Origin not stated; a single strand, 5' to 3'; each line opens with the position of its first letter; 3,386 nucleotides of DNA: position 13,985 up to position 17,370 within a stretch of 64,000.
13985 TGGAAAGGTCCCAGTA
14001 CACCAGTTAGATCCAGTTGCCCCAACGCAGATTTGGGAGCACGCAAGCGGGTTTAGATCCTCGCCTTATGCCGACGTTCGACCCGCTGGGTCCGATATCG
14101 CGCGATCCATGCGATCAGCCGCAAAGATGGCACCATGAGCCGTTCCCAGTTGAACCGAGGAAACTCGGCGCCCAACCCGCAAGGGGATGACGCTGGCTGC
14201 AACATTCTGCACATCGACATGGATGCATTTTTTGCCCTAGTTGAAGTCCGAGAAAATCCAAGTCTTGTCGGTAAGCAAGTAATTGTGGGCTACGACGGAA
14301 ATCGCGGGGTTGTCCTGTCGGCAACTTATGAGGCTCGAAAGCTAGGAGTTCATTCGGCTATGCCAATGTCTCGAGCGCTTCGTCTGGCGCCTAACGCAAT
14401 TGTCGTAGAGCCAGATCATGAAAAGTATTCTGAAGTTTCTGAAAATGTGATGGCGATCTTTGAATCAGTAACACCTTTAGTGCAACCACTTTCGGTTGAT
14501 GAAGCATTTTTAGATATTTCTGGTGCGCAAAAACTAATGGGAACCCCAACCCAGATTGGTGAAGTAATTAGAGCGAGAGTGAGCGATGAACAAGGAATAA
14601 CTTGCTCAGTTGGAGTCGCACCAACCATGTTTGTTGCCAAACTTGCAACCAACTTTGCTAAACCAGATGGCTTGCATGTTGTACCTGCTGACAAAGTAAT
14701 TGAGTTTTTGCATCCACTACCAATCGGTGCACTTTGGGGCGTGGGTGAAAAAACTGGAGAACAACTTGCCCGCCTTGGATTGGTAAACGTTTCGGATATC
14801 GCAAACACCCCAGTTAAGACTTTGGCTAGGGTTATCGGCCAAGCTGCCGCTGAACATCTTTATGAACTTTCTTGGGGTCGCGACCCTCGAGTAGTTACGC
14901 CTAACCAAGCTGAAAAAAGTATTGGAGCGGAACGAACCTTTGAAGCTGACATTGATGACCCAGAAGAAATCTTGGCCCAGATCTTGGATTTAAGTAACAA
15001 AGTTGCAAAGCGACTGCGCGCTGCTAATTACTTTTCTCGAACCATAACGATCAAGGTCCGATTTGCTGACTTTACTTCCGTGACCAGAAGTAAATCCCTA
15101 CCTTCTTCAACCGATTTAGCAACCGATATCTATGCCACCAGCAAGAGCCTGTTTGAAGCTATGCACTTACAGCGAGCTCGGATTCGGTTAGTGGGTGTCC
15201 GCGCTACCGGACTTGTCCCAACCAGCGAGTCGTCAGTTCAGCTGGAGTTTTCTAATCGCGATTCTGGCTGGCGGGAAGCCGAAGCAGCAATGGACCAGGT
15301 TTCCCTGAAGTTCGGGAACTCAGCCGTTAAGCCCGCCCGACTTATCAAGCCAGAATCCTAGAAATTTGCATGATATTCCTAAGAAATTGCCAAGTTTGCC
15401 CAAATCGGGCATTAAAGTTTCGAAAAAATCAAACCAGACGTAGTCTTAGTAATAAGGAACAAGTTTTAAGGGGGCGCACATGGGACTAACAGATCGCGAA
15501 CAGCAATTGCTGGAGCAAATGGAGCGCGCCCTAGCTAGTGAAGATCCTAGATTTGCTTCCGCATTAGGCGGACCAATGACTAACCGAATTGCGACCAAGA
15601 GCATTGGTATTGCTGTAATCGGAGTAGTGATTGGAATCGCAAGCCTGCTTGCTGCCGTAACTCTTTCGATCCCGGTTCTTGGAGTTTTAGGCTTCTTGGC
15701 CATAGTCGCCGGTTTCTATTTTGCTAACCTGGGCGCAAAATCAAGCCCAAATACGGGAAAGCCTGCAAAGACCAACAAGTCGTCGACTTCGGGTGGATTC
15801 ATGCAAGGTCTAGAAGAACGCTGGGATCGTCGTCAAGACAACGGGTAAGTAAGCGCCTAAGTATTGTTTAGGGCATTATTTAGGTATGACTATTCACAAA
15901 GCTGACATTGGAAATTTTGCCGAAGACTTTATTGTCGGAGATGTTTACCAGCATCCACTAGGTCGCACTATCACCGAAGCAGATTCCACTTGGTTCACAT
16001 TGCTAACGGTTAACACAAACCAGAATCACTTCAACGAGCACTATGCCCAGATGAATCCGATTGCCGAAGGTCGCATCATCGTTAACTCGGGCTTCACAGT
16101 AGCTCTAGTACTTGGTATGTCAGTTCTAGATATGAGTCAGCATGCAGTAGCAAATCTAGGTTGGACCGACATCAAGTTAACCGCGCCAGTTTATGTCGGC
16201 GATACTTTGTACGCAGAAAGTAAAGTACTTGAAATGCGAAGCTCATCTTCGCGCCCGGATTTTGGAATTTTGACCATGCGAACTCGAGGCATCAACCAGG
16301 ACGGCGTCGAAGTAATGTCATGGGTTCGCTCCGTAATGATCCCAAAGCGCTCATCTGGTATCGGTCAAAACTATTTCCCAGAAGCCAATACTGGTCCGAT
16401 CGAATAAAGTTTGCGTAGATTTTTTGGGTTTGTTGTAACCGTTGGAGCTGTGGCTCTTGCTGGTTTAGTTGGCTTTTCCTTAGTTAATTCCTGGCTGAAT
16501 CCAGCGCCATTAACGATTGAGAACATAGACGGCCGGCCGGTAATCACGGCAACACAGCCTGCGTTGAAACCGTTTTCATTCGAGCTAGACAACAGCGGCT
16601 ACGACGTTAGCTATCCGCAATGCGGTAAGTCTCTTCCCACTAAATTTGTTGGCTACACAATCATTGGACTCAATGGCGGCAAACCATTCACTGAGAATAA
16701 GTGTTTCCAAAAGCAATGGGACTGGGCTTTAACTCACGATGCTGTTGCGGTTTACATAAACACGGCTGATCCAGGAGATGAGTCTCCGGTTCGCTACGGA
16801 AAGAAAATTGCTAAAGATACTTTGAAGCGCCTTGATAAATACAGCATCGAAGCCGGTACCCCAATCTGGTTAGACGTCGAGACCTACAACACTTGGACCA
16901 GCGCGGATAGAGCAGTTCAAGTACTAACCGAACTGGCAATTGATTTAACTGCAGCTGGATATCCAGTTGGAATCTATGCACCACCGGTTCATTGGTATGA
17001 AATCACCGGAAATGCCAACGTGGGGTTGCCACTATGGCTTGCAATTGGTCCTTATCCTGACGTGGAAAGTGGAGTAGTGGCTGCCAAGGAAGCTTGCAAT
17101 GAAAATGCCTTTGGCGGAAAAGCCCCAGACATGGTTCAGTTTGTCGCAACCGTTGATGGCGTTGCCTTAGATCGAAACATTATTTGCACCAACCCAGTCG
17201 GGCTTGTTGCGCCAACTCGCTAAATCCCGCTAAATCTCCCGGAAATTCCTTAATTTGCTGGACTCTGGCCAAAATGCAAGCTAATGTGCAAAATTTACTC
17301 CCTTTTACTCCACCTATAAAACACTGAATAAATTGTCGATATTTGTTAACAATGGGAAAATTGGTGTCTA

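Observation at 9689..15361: SOS-box-fronted operon pairing DnaE2 and an intact DinB with two small uncharacterised proteins instead of ImuA/ImuB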

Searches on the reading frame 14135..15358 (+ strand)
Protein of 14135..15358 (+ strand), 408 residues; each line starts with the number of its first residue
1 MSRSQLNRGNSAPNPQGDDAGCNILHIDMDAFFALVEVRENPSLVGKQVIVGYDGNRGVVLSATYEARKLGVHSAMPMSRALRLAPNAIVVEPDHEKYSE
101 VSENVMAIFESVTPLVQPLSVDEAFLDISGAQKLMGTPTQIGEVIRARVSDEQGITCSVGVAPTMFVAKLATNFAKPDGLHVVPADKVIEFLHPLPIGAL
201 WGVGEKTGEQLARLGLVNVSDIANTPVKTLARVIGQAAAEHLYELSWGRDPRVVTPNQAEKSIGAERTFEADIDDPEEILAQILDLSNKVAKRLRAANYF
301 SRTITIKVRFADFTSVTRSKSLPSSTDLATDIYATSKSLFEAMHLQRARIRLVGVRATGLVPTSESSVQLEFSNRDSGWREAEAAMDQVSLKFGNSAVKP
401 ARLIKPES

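Call 5: search_protein_families(library=ncbifam, proteins=[window:14135-15358:+], max_evalue=0.01)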
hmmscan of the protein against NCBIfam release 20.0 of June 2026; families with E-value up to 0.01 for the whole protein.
window:14135-15358:+ (408 aa): 10 families
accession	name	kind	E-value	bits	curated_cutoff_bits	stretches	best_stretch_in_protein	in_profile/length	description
NF003015.0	PRK03858.1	subfamily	2.4e-118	395.7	367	1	21-404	6-386/399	DNA polymerase IV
NF002882.0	PRK03348.1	equivalog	9.8e-107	357.6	389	1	23-377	6-358/461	DNA polymerase IV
NF002751.0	PRK02794.1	equivalog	1.9e-106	356.5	371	1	23-403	39-417/425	DNA polymerase IV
NF002677.0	PRK02406.1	equivalog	1.4e-104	350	256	1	23-367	7-350/357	DNA polymerase IV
NF010731.0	PRK14133.1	equivalog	5.5e-93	312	362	1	23-362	4-338/352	DNA polymerase IV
NF002848.0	PRK03103.1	subfamily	2.2e-88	296.5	381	1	22-401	4-389/410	DNA polymerase IV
NF002492.0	PRK01810.1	equivalog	1.1e-84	284.5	399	1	23-400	11-391/412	DNA polymerase IV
NF002883.0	PRK03352.1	equivalog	9.2e-75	252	330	1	24-358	7-340/347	DNA polymerase IV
NF002292.0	PRK01216.1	equivalog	4.5e-52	177.2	339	1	24-360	3-339/351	DNA polymerase IV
NF002955.0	PRK03609.1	subfamily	3.6e-33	115.1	431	1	27-366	5-356/422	translesion error-prone DNA polymerase V subunit UmuC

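Call 6: search_protein_families(library=pfam, proteins=[window:14135-15358:+], max_evalue=0.01)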
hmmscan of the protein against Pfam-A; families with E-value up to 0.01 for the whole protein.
window:14135-15358:+ (408 aa): 5 families
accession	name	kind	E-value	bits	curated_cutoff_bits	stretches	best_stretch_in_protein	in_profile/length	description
PF00817.25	IMS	-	2.1e-48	164.4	23.2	1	27-173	1-148/148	impB/mucB/samB family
PF11799.13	IMS_C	-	4e-31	108.1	20.7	1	261-370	2-107/109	impB/mucB/samB family C-terminal domain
PF11798.14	IMS_HHH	-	4.4e-08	33.3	24.4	1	186-216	2-32/32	IMS family HHH motif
PF21999.2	IMS_HHH_1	-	1.7e-05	25.6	27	1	200-250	3-53/53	DNA polymerase-iota, thumb domain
PF14520.12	HHH_5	-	0.00087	20.2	27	0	202-242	9-51/57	Helix-hairpin-helix domain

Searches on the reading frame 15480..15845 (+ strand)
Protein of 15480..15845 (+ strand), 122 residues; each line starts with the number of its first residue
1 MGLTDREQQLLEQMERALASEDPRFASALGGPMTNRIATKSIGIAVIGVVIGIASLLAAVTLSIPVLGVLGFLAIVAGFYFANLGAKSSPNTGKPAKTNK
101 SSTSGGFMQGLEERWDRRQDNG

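Call 36: search_protein_families(library=pfam, proteins=[window:15480-15845:+], max_evalue=0.01)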
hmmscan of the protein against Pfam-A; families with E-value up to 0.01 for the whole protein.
window:15480-15845:+ (122 aa): 1 family
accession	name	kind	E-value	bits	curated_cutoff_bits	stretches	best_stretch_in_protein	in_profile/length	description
PF11239.13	DUF3040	-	2e-19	70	24.7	1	1-80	1-83/84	Protein of unknown function (DUF3040)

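Call 67: search_protein_families(library=padloc, proteins=[window:15480-15845:+], max_evalue=0.01)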
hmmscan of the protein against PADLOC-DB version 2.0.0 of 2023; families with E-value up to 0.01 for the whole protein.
window:15480-15845:+ (122 aa): 0 families

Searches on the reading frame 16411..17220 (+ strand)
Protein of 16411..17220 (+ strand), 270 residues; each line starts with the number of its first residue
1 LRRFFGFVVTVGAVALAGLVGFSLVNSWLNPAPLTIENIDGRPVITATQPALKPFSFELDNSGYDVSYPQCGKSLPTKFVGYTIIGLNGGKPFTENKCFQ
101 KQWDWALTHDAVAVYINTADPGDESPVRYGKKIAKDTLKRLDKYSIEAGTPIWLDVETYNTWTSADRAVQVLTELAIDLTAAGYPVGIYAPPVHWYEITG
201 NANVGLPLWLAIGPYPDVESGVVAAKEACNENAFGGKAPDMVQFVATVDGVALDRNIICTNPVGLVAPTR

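Call 36: search_protein_families(library=pfam, proteins=[window:16411-17220:+], max_evalue=0.01)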
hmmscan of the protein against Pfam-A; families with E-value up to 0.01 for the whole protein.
window:16411-17220:+ (270 aa): 1 family
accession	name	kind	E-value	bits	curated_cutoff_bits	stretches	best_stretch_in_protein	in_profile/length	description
PF08924.17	Rv2525c_GlyHyd-like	-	0.00054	20.6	27.2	1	126-191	62-128/198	Rv2525c-like, glycoside hydrolase-like domain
